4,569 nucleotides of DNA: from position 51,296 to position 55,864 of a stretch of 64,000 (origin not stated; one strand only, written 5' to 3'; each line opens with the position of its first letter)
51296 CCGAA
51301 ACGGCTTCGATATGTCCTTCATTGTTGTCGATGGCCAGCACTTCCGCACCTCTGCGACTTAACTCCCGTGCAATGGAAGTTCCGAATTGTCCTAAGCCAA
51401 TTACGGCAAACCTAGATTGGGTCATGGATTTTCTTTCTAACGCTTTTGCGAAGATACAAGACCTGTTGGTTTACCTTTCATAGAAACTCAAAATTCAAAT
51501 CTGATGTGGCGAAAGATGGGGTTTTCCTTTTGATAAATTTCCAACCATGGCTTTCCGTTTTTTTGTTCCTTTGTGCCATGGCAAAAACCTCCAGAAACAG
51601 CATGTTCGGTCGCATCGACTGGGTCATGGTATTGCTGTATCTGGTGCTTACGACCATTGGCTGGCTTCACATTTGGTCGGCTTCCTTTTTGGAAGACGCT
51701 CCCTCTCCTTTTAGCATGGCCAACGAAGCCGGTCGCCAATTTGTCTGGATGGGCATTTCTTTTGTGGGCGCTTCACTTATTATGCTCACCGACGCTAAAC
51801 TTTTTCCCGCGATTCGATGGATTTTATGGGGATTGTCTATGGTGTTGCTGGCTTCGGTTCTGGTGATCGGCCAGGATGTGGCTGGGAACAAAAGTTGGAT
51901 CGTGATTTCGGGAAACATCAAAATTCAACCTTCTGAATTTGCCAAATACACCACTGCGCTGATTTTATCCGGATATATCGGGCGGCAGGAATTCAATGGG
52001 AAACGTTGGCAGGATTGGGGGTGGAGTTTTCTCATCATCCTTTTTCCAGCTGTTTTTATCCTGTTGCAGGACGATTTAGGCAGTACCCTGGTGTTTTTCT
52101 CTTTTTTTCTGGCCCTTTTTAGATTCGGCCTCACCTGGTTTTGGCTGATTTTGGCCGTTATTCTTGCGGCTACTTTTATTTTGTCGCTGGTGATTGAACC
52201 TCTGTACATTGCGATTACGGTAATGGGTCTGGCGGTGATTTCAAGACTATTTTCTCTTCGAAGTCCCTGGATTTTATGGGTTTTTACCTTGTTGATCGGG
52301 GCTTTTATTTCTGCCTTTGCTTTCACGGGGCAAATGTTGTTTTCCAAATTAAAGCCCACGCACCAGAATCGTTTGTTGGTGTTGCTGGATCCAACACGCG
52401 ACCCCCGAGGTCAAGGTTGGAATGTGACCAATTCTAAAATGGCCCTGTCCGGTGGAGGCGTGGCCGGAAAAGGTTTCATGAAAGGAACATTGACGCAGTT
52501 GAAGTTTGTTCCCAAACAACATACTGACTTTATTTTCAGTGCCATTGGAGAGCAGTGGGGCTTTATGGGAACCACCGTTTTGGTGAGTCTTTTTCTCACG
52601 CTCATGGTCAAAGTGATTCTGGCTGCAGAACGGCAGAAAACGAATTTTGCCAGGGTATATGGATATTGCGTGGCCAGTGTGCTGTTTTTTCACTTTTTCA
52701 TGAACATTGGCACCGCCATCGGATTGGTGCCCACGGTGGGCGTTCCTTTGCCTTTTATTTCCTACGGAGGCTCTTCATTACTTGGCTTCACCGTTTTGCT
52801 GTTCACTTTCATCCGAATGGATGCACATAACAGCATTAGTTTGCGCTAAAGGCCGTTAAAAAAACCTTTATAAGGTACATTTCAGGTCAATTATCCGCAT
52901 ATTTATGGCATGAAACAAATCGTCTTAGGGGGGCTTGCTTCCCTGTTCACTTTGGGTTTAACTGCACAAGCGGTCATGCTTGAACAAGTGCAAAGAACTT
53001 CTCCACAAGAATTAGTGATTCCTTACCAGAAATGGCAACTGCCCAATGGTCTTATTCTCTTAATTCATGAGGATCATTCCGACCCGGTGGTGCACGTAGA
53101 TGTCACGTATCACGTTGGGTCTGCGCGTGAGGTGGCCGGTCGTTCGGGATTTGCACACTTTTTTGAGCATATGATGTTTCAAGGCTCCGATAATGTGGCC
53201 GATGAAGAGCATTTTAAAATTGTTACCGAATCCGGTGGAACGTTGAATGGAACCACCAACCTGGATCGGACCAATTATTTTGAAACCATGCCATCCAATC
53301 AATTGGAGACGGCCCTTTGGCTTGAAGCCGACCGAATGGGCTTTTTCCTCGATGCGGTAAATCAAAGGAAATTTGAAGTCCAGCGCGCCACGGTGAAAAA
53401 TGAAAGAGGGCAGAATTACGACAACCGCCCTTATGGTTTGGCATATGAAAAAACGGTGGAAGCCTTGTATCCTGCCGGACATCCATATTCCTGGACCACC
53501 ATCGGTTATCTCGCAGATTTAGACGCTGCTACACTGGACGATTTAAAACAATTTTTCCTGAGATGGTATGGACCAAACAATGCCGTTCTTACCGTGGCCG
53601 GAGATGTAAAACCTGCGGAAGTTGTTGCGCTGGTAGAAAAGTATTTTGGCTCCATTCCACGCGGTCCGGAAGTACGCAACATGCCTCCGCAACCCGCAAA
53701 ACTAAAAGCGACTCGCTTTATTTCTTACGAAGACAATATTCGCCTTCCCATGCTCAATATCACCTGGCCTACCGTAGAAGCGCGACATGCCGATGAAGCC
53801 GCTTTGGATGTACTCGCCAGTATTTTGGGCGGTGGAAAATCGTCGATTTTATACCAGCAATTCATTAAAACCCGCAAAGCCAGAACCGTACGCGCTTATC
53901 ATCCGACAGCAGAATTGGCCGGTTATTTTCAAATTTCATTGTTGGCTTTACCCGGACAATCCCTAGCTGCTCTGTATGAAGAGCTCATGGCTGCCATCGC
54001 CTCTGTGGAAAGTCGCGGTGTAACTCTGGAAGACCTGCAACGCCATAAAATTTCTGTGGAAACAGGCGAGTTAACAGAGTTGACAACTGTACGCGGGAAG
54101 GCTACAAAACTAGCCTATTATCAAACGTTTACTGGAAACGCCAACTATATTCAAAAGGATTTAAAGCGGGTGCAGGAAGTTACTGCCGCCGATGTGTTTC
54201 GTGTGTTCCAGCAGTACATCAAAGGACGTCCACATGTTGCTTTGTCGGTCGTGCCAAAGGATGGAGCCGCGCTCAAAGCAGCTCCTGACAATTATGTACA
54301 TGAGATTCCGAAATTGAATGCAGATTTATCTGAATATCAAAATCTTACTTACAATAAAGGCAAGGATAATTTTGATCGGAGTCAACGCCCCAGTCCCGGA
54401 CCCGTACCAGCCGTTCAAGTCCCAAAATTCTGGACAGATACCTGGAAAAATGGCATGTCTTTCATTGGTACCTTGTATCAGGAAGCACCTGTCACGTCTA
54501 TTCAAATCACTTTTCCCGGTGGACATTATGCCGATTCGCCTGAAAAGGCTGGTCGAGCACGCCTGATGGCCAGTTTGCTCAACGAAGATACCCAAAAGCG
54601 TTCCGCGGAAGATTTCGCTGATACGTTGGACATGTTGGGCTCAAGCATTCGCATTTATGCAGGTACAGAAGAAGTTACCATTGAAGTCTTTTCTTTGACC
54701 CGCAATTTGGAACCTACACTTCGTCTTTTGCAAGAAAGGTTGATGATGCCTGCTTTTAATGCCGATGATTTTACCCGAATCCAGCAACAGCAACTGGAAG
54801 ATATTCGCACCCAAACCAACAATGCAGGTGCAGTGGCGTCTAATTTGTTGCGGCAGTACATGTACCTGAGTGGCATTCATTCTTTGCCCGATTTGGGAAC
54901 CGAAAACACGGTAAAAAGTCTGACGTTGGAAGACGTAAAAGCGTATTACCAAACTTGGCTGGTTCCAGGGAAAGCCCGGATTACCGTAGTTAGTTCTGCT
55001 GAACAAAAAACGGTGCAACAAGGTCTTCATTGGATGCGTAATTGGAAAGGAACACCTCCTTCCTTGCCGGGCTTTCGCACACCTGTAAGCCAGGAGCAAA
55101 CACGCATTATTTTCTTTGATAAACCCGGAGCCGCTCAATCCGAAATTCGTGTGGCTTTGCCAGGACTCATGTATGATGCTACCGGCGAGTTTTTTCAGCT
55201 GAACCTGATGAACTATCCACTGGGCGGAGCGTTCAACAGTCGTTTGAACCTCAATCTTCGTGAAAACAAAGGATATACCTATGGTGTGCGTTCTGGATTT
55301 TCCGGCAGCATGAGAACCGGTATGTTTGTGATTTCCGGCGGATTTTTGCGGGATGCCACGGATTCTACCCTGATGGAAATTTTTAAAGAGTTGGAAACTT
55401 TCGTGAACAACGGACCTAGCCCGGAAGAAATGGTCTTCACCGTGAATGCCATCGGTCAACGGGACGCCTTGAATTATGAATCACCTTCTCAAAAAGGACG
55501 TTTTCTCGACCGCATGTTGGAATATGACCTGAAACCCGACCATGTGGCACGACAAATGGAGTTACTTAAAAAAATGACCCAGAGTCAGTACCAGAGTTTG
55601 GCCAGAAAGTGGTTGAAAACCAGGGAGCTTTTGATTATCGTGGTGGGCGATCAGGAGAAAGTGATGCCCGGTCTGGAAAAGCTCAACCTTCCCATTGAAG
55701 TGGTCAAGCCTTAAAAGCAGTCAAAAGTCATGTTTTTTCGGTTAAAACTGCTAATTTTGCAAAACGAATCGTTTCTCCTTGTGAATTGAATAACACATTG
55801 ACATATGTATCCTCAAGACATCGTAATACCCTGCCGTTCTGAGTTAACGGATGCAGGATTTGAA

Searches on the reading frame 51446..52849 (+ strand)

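Call 57: search_protein_families(library=pfam, proteins=[window:51446-52849:+], max_evalue=0.00001)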
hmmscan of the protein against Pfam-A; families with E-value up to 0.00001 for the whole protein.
window:51446-52849:+ (467 aa): 1 family
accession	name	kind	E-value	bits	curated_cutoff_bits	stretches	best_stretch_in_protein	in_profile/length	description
PF01098.24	FTSW_RODA_SPOVE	-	9.4e-73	245.7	26.4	2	247-461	147-353/356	Cell cycle protein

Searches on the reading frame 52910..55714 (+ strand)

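Call 57: search_protein_families(library=pfam, proteins=[window:52910-55714:+], max_evalue=0.00001)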
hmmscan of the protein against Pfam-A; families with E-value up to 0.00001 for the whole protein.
window:52910-55714:+ (934 aa): 2 families
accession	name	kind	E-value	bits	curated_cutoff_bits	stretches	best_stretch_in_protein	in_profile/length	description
PF05193.26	Peptidase_M16_C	-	5.6e-62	209.3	23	2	207-381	2-179/181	Peptidase M16 inactive domain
PF00675.25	Peptidase_M16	-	1.8e-26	93.3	22.3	2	52-166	4-116/149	Insulinase (Peptidase family M16)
